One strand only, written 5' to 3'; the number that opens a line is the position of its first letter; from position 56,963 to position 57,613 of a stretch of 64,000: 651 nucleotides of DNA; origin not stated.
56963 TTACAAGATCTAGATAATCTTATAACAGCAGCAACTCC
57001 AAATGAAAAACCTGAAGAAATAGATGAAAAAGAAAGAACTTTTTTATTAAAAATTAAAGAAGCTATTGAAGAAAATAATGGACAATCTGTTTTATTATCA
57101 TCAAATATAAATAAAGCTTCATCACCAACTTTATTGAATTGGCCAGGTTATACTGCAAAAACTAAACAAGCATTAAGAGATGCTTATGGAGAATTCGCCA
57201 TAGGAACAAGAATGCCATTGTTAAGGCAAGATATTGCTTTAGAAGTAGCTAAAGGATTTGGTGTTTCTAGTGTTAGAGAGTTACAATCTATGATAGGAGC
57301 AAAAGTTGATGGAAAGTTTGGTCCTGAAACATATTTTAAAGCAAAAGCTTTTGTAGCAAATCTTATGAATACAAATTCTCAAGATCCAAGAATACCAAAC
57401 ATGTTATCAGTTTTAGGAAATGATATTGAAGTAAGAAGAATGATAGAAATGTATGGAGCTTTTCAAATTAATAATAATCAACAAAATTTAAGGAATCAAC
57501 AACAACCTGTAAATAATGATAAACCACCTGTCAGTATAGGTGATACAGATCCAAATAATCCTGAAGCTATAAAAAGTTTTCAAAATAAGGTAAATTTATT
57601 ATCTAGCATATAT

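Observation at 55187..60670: Three-gene cluster of a lipoprotein plus two large paralogous proteins that lack signal peptides but carry a peptidoglycan-binding-like domain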

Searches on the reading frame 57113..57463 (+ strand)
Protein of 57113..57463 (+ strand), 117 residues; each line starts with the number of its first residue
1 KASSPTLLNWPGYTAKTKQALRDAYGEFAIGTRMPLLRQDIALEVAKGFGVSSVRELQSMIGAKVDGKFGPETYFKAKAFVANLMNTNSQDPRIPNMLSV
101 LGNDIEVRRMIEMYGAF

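Call 41: search_solved_structures(query=A3, max_evalue=10, show_alignments=4)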
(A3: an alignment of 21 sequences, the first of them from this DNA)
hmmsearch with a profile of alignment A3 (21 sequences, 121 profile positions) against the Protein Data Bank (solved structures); distinct sequences matched with E-value up to 10: 3.
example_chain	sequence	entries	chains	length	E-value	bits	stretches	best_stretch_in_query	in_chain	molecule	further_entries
7dnp_A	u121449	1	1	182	0.79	13.2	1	52-89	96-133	Secretion activator protein, hypothetical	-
2lc5_A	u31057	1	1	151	1.2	12.6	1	15-97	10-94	Calmodulin, putative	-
11fs_C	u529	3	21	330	2.3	11.8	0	85-120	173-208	Cas7c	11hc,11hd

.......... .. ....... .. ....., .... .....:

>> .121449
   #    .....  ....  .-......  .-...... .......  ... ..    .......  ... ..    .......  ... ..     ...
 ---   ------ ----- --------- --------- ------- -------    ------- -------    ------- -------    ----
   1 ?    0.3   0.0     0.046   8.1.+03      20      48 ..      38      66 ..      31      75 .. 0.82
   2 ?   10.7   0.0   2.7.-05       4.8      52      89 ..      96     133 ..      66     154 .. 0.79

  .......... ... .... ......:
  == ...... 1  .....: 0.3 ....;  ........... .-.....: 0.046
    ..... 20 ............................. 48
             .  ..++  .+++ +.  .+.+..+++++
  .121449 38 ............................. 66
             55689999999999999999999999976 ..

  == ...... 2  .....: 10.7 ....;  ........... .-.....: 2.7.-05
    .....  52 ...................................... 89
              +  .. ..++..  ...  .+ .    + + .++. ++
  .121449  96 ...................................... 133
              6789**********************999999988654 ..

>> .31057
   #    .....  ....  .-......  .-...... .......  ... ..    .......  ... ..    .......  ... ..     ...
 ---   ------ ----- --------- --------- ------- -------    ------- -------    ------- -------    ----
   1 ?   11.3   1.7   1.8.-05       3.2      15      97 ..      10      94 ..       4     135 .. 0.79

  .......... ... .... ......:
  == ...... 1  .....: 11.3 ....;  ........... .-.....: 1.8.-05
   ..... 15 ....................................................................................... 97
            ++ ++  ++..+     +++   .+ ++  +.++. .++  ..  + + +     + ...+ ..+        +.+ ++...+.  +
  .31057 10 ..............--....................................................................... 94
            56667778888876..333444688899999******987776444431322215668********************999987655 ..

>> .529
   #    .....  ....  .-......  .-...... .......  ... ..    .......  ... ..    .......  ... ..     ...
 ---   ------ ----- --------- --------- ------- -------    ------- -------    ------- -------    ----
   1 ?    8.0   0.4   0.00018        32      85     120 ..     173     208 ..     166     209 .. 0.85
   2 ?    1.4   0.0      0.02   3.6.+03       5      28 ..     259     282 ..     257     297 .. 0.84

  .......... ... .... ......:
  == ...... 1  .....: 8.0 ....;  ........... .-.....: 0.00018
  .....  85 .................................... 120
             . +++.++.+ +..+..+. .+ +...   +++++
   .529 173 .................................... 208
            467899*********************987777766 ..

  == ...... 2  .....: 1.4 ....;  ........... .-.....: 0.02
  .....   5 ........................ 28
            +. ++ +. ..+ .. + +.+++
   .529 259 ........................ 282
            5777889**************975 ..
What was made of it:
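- The best PDB match aligns to the PG_binding_3 part of 7dnp (call 41).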

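Call 50: search_protein_representatives(alignment_id=A3)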
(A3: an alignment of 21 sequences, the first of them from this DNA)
Query: 21 sequences, 121 profile positions. Proteins with E-value up to 0.001 (for the whole library): 95; up to 1e-10: 31; up to 1e-30: 13. The best 95 are listed.
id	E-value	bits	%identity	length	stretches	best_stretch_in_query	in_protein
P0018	1.6e-51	189.8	-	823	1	2-121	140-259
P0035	5.7e-47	175.1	-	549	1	2-121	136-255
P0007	1.9e-46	173.4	-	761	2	2-119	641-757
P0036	8.7e-45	168.1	-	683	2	2-120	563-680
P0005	8.1e-43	161.7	-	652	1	3-120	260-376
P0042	1.6e-40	154.3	-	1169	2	3-119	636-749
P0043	1.7e-40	154.2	-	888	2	2-118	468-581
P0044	2.3e-40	153.8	-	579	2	2-119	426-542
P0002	5.6e-39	149.3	-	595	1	3-118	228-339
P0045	6.9e-39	149.0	-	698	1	3-119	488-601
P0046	5.5e-38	146.1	-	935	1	2-119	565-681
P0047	9.4e-36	138.9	-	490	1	4-120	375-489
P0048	7.9e-34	132.7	-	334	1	3-119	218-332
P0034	7.3e-30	119.9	-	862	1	14-121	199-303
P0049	1.3e-25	106.2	-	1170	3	8-119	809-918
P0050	7.8e-24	100.4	-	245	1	8-117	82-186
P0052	2.1e-21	92.6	-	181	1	8-106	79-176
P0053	7.2e-19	84.4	-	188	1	7-106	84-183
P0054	1.9e-17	79.8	-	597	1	12-92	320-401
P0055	5.2e-17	78.4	-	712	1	10-81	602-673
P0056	1.7e-16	76.7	-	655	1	5-112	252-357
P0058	4.8e-16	75.3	-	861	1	4-96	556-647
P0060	3.4e-15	72.6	-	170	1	12-97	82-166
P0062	1.1e-14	70.9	-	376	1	13-112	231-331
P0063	5.0e-11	59.1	-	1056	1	19-78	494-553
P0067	4.3e-10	56.1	-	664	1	8-105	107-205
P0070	2.6e-09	53.5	-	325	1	8-106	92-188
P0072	5.8e-09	52.4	-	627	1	9-105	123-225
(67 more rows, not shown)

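Call 52: search_protein_families(library=pfam, alignment_id=A4, max_evalue=0.001)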
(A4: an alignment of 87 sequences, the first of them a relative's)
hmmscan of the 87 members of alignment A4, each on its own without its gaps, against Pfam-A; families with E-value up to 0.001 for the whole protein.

A. member 1, P0042 (1169 aa): 2 families
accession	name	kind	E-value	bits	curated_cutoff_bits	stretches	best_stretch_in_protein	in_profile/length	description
PF08044.16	DUF1707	-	7.2e-05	23.2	27.6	0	340-360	17-37/53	DUF1707 SHOCT-like domain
PF13405.12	EF-hand_6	-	0.0008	19.4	25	0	343-357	13-27/30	EF-hand domain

B. families by the number of members that match (of 87 scanned): 44 families (the first 25 are shown)
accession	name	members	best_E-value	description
PF01471.23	PG_binding_1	62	1.4e-148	Putative peptidoglycan binding domain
PF09374.15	PG_binding_3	49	1.5e-32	Predicted Peptidoglycan domain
PF01510.30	Amidase_2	13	1.1e-19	N-acetylmuramoyl-L-alanine amidase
PF02557.22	VanY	9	7.2e-12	D-alanyl-D-alanine carboxypeptidase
PF05257.22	CHAP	4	9.2e-14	CHAP domain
PF14162.11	YozD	4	6.9e-09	YozD-like protein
PF00877.26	NLPC_P60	3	2e-35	NlpC/P60 family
PF08239.17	SH3_3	3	7.3e-16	Bacterial SH3 domain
PF00648.27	Peptidase_C2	3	4.6e-14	Calpain family cysteine protease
PF01520.23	Amidase_3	2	1.2e-53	N-acetylmuramoyl-L-alanine amidase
PF08924.17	Rv2525c_GlyHyd-like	2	3.7e-27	Rv2525c-like, glycoside hydrolase-like domain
PF01551.29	Peptidase_M23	2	9.2e-20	Peptidase family M23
PF01183.26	Glyco_hydro_25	2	7.4e-15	Glycosyl hydrolases family 25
PF01832.25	Glucosaminidase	2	4.4e-14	Mannosyl-glycoprotein endo-beta-N-acetylglucosaminidase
PF08823.16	PG_binding_2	2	2.4e-10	Putative peptidoglycan binding domain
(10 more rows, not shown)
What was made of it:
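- Closest known: PG_binding_1. Same: A reciprocal profile search retrieves PF01471 proteins (calls 50, 52).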

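Call 53: search_protein_families(library=pfam, proteins=[P0050, P0052, P0054, P0055, P0056, P0058, P0062, P0063, P0067, P0070], max_evalue=0.01)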
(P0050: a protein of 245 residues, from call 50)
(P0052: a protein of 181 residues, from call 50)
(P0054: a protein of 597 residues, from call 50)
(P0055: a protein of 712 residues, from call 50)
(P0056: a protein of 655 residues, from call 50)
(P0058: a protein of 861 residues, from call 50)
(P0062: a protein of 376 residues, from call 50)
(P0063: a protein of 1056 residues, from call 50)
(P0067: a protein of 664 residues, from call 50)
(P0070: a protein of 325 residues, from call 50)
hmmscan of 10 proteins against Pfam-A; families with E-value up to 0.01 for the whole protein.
P0050 (245 aa): 1 family
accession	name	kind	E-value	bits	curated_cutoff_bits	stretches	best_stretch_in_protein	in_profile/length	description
PF02608.20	Bmp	-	0.0093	15.4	24.1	0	29-101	90-147/301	ABC transporter substrate-binding protein PnrA-like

P0052 (181 aa): 0 families

P0054 (597 aa): 1 family
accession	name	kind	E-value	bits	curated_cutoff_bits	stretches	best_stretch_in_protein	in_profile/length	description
PF14162.11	YozD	-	6.9e-09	36.4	27.5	0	193-218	14-39/56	YozD-like protein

P0055 (712 aa): 3 families
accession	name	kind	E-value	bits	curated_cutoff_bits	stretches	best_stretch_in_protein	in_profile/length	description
PF01471.23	PG_binding_1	-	9.9e-11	42.1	23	1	109-154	4-51/57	Putative peptidoglycan binding domain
PF09374.15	PG_binding_3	-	2.2e-05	25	24.6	0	648-679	4-39/76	Predicted Peptidoglycan domain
PF14162.11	YozD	-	0.0049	17.6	27.5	0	381-400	20-39/56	YozD-like protein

P0056 (655 aa): 0 families

P0058 (861 aa): 1 family
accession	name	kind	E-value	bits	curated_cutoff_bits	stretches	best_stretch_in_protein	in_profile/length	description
PF01471.23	PG_binding_1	-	1.7e-09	38.2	23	1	105-149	4-50/57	Putative peptidoglycan binding domain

P0062 (376 aa): 1 family
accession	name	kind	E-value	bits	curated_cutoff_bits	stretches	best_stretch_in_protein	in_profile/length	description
PF01471.23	PG_binding_1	-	0.00058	20.4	23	0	272-292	34-54/57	Putative peptidoglycan binding domain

P0063 (1056 aa): 3 families
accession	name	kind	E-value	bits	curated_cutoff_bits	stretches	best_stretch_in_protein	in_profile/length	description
PF01471.23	PG_binding_1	-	8.7e-12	45.5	23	1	106-151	4-51/57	Putative peptidoglycan binding domain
PF14162.11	YozD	-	8.6e-09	36.1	27.5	0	742-773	22-54/56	YozD-like protein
PF09374.15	PG_binding_3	-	0.00082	20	24.6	0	107-135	3-31/76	Predicted Peptidoglycan domain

P0067 (664 aa): 1 family
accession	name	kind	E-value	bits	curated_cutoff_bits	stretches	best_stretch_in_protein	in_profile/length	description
PF00648.27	Peptidase_C2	-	4.6e-14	52.6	23.8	1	432-627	44-244/297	Calpain family cysteine protease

P0070 (325 aa): 0 families

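Call 67: list_cluster_members(proteins=[P0050, P0052, P0053, P0060, P0067, P0070, P0072, P0056, P0063, P0042])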
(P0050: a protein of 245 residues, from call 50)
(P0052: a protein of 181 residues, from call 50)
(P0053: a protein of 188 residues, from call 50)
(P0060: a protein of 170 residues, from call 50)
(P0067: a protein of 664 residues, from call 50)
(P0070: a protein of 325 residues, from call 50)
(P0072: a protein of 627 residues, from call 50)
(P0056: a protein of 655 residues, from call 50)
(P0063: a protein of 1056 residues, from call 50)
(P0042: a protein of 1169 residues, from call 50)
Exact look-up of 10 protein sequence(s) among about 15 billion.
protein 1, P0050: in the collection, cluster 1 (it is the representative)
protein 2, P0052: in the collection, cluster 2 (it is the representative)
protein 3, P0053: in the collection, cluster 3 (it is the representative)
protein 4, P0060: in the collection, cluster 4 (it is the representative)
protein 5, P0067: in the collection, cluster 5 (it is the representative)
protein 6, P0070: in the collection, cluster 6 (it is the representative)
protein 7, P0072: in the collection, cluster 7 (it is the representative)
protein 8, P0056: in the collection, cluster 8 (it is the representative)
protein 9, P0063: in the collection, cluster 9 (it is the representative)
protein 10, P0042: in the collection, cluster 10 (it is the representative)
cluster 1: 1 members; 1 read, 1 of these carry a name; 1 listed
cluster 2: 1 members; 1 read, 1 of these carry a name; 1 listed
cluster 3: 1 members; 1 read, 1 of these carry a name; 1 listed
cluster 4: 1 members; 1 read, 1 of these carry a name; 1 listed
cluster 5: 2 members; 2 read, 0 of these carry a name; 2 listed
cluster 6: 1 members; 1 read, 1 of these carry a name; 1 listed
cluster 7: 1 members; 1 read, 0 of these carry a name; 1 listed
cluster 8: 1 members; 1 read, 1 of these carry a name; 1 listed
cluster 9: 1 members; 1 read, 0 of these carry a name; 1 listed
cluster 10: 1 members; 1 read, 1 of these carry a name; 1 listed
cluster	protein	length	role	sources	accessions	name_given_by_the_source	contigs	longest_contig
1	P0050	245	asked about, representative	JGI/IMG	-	hypothetical protein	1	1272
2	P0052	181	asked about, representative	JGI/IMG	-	hypothetical protein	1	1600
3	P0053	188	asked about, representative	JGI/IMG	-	hypothetical protein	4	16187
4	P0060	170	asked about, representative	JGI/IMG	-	hypothetical protein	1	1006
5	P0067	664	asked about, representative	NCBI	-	-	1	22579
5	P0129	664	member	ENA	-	-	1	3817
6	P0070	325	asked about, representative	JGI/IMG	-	hypothetical protein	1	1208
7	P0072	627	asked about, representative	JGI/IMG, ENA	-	-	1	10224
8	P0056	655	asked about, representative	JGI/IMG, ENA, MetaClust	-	\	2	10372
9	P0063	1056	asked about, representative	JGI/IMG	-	-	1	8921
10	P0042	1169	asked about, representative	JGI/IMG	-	hypothetical protein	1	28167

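Call 68: find_related_loci(query=A3, collection=viral_contigs, flank=5000)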
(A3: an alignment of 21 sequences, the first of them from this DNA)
Query A3 (117 aa) in viral_contigs; peptide patterns used: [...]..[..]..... (x = any residue, [..] = any of these).
71 stretches matched a pattern; 5 encode a relative of the query (tblastn E <= 1e-3); 5 distinct loci.
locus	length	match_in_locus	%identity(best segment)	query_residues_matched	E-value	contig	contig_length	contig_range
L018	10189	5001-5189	44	19-80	4e-8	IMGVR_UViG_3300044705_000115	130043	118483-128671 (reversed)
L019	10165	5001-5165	44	33-80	3e-7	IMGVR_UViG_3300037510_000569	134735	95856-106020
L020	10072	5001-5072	63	50-73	7e-5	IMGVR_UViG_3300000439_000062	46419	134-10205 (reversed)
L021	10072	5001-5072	63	50-73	7e-5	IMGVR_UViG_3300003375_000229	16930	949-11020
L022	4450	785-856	63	50-73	7e-5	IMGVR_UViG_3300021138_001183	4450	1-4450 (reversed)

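Call 75: search_protein_families(library=phrogs, proteins=[P0067, P0072], max_evalue=0.01)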
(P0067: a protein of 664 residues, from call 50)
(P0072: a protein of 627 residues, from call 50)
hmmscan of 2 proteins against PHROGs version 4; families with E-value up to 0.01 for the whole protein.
P0067 (664 aa): 0 families

P0072 (627 aa): 2 families
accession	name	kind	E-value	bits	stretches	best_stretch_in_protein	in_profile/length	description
phrog_11666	-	unknown function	0.0032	18.4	0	303-332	15-44/49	-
phrog_16648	-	unknown function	0.0036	18.1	0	285-328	85-128/153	-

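Call 81: find_related_loci(query=A3, collection=metagenome_contigs, flank=8000)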
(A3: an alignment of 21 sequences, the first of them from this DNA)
Query A3 (117 aa) in metagenome_contigs; peptide patterns used: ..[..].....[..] (x = any residue, [..] = any of these).
61 stretches matched a pattern; 4 encode a relative of the query (tblastn E <= 1e-3); 4 distinct loci.
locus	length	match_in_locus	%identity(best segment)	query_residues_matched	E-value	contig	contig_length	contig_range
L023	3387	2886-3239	52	3-117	2e-38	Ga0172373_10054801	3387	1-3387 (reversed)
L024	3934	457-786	42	5-110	6e-22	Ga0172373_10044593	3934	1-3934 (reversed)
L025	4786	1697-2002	42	13-106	1e-18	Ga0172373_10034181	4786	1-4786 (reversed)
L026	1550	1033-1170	59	31-76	7e-17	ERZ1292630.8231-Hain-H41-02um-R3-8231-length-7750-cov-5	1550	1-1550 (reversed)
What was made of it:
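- Tried and rejected: Viral and metagenome contig scans with the B profile: only canonical PG_binding_1 phage proteins and 4 short contigs (calls 68, 81).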
